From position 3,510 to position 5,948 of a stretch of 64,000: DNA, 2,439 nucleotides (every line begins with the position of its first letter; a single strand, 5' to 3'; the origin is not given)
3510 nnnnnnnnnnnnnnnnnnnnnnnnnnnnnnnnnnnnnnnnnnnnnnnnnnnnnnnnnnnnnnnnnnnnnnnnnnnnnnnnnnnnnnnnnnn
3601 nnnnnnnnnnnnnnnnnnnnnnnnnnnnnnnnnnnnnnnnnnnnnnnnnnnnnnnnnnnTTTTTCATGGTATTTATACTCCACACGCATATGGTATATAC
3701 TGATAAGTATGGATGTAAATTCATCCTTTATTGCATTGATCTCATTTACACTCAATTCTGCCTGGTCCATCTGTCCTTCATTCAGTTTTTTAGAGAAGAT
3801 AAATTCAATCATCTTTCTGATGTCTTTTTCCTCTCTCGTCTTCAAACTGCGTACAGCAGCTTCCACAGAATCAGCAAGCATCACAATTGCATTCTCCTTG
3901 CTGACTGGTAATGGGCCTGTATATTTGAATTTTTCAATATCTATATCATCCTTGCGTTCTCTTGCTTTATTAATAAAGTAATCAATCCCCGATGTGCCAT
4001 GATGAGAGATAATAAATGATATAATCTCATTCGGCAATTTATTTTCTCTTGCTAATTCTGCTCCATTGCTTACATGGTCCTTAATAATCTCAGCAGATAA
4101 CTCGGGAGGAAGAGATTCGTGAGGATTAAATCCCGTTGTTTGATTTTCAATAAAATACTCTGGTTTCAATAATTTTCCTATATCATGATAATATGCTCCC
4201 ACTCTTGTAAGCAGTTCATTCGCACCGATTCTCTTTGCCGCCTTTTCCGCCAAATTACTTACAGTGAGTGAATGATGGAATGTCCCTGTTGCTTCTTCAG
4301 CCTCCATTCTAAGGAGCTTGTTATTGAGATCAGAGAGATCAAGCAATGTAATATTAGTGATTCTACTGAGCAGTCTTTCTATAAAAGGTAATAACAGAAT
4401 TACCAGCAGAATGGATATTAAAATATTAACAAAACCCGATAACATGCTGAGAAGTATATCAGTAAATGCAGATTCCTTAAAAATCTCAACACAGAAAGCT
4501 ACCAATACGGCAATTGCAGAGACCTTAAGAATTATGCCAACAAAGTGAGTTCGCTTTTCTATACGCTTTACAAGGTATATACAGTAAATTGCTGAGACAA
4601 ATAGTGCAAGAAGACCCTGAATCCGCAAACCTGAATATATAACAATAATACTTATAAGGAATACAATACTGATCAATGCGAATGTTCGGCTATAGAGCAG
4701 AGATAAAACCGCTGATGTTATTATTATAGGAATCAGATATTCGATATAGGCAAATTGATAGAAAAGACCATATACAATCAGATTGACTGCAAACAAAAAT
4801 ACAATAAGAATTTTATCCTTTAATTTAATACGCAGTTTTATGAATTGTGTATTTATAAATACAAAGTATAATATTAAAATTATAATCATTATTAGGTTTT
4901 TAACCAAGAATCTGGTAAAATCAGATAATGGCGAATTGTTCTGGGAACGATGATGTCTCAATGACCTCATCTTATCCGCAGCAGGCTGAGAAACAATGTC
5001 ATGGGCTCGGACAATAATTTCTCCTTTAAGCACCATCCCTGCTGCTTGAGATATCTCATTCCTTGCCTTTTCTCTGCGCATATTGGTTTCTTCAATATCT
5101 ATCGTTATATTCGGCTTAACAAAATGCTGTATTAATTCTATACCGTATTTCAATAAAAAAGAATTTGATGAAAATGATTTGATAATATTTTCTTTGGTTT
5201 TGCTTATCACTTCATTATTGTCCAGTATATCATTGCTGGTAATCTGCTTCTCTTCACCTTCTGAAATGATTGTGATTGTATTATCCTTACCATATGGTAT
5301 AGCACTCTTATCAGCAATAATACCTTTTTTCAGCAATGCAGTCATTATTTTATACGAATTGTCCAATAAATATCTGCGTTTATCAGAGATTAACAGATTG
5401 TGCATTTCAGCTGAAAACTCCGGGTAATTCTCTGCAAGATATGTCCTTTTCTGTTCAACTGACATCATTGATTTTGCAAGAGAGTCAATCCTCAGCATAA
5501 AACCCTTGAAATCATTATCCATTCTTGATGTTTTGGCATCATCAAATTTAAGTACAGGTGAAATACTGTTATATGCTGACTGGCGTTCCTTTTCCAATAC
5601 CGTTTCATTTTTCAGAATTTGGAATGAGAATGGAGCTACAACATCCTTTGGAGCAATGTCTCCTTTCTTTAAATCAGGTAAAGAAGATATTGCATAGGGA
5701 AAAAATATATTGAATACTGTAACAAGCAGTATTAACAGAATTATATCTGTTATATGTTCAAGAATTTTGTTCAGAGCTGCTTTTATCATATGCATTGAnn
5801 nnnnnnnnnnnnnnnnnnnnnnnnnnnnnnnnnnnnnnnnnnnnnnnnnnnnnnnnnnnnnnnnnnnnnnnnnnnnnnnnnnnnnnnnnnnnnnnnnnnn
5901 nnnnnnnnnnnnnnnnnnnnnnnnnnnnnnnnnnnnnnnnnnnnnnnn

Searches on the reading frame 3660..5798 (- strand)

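Call 75: search_protein_families(library=pfam, proteins=[window:3660-5798:-], max_evalue=0.000001)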
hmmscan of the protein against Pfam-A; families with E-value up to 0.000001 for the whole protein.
window:3660-5798:- (713 aa): 3 families
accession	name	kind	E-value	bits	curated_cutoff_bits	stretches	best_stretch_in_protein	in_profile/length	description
PF07697.16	7TMR-HDED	-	4.4e-31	109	27.6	1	46-281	3-221/224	7TM-HD extracellular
PF07698.17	7TM-7TMR_HD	-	1.4e-20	74.4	29.4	1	302-478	9-187/190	7TM receptor with intracellular HD hydrolase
PF01966.28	HD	-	2e-19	70.4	22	1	506-647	1-115/116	HD domain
